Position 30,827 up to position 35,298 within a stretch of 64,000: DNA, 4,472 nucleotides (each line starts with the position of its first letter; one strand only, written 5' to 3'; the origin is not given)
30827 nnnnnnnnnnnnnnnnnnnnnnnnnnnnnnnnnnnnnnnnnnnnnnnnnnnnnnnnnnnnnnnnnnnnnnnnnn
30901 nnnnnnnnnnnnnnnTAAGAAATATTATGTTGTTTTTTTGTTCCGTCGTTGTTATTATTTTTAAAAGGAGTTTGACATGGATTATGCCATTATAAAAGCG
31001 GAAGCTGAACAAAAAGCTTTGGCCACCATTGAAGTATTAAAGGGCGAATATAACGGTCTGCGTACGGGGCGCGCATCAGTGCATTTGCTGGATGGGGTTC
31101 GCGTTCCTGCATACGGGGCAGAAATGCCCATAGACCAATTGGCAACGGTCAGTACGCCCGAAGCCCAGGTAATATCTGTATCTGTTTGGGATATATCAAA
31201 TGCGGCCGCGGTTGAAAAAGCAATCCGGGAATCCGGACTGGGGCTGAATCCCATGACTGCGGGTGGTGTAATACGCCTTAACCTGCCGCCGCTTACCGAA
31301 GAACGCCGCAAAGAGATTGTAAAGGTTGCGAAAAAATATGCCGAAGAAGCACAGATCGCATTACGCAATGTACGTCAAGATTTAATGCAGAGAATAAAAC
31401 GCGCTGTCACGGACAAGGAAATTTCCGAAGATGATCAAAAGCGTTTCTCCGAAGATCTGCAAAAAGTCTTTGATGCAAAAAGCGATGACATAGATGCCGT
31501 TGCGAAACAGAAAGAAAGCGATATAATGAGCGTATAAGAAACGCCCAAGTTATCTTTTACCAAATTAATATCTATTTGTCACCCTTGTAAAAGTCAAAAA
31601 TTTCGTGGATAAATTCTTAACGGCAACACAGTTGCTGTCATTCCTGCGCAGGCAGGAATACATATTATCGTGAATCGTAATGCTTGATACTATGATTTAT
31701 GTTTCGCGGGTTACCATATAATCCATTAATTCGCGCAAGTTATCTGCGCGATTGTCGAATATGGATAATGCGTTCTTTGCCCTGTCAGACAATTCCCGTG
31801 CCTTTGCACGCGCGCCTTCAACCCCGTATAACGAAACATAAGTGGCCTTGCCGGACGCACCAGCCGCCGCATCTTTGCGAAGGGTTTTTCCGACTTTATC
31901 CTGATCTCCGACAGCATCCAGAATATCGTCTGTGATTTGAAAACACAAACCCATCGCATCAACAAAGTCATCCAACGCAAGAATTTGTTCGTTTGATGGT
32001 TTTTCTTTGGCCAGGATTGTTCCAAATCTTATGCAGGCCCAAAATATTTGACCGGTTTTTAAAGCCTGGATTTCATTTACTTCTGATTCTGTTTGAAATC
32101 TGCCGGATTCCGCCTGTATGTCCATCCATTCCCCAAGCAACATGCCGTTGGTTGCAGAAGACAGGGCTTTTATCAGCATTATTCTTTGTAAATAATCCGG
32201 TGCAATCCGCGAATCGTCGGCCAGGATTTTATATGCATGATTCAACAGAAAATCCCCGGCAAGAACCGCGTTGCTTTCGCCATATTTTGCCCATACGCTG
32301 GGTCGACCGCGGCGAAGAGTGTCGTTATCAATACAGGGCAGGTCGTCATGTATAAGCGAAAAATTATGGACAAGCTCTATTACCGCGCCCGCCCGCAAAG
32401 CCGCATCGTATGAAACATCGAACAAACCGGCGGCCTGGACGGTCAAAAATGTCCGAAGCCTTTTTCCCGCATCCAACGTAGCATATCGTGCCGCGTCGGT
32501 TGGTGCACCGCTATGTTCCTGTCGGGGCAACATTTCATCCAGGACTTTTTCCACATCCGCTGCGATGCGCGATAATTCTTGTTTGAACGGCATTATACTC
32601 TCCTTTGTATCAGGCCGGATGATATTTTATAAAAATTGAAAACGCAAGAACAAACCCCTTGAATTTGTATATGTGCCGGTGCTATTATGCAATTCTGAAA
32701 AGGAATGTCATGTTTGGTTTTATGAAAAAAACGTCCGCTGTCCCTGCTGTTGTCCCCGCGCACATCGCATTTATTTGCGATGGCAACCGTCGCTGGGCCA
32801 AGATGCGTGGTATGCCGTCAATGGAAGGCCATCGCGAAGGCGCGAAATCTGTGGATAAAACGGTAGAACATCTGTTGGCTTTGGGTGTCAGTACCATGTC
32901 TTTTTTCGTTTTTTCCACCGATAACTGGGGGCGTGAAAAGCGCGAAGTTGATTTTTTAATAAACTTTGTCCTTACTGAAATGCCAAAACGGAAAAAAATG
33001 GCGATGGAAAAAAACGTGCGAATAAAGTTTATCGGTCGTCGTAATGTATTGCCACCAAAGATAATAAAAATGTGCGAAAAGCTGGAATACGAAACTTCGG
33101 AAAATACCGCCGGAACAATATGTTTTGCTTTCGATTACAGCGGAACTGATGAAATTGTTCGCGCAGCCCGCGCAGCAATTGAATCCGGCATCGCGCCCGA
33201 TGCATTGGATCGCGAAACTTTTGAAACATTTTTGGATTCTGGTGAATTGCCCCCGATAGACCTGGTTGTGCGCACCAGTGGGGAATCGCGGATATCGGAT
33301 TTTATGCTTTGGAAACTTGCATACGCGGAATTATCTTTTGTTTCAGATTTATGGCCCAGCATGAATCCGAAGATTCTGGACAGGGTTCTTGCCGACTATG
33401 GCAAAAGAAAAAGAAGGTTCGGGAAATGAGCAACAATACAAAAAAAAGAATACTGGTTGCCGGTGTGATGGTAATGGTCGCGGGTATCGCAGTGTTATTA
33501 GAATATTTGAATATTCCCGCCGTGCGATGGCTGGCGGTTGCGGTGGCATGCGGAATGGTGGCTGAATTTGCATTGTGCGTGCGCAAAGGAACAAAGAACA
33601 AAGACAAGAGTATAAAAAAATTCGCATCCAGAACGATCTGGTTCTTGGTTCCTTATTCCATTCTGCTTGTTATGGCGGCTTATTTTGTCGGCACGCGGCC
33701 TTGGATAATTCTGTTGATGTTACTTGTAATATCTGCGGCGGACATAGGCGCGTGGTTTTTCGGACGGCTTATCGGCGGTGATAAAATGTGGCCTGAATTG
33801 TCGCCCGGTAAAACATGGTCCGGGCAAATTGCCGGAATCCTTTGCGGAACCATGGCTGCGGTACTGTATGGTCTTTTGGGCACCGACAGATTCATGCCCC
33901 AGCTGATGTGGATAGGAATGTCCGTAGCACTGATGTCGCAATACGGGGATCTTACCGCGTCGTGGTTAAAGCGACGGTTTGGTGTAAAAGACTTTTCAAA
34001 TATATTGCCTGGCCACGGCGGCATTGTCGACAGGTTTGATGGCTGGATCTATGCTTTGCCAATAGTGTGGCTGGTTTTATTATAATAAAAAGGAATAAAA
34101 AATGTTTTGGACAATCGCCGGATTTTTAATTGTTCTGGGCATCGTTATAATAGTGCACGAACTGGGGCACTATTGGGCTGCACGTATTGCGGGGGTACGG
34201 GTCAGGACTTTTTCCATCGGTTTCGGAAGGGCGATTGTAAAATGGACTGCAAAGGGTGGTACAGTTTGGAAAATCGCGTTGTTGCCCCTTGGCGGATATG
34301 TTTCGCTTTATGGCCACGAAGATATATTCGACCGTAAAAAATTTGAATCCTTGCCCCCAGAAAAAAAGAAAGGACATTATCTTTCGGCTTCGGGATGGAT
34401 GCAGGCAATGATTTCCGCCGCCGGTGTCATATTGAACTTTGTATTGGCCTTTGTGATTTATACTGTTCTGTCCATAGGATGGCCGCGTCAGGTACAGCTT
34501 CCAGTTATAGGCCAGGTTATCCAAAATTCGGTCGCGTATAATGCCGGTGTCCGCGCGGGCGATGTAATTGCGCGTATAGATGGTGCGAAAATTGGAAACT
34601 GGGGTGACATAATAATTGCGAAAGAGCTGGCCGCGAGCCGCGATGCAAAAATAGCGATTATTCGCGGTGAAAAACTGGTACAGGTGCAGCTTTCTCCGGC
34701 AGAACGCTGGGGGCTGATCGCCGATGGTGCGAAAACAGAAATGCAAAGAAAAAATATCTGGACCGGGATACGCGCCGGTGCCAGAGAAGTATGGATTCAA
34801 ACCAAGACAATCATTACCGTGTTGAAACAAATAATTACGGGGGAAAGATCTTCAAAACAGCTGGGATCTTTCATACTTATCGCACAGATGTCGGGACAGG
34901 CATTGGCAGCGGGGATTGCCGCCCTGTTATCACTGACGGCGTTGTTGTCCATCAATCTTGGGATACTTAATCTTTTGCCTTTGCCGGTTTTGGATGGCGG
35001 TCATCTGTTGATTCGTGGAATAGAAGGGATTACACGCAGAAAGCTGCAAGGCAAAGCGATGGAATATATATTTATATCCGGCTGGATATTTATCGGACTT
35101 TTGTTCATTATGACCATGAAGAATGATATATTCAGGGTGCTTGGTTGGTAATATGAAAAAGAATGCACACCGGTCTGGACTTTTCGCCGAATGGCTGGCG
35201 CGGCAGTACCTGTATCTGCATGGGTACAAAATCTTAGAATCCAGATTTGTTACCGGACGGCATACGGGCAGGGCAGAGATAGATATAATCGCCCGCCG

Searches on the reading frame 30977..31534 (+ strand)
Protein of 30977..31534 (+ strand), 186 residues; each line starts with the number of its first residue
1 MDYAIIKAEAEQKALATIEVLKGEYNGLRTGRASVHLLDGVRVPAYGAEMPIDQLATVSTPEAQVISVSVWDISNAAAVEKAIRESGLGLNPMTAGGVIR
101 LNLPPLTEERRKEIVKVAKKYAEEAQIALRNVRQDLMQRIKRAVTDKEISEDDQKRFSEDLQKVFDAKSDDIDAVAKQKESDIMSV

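Call 72: search_protein_families(library=pfam, proteins=[window:30977-31534:+], max_evalue=0.001)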
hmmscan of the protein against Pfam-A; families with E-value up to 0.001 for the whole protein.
window:30977-31534:+ (186 aa): 1 family
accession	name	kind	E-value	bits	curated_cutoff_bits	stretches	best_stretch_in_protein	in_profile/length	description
PF01765.24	RRF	-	1.1e-59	201.3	29.7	1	21-184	1-164/164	Ribosome recycling factor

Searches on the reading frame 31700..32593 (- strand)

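Call 72: search_protein_families(library=pfam, proteins=[window:31700-32593:-], max_evalue=0.001)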
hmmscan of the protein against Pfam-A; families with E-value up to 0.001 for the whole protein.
window:31700-32593:- (298 aa): 1 family
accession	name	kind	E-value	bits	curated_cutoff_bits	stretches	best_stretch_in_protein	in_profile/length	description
PF00348.22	polyprenyl_synt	-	4.1e-51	174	27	1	33-270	6-232/251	Polyprenyl synthetase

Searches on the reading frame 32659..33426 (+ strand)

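Call 72: search_protein_families(library=pfam, proteins=[window:32659-33426:+], max_evalue=0.001)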
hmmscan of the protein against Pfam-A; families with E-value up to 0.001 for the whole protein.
window:32659-33426:+ (256 aa): 1 family
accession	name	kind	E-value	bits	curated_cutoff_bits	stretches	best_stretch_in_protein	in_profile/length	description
PF01255.24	Prenyltransf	-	1.3e-68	231.2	27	1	39-255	1-219/219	Putative undecaprenyl diphosphate synthase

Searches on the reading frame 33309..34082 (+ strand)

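Call 82: search_protein_families(library=pfam, proteins=[window:33309-34082:+], max_evalue=0.1)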
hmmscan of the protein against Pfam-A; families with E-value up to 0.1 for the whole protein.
window:33309-34082:+ (258 aa): 3 families
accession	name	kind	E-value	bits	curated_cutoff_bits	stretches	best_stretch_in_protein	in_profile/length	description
PF01148.25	CTP_transf_1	-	2.8e-47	162.2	24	1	43-257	48-261/264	Cytidylyltransferase family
PF01864.22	CarS-like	-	6.9e-05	23.4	22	1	164-253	44-136/175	CDP-archaeol synthase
PF19845.4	DUF6320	-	0.018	15.3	29.9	1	49-132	17-94/186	Family of unknown function (DUF6320)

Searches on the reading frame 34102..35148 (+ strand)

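Call 72: search_protein_families(library=pfam, proteins=[window:34102-35148:+], max_evalue=0.001)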
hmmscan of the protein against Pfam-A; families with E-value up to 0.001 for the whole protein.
window:34102-35148:+ (349 aa): 4 families
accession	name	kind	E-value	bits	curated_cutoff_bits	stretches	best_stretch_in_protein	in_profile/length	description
PF02163.28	Peptidase_M50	-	1.3e-59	201.6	27.2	1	8-331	2-218/221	Peptidase family M50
PF17820.7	PDZ_6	-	3.4e-06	27.1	27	1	135-170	1-33/54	PDZ domain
PF13180.12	PDZ_2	-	0.00013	22.7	27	1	135-197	15-78/80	PDZ domain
PF00595.29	PDZ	-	0.00032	21.5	23.2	1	135-181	28-74/81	PDZ domain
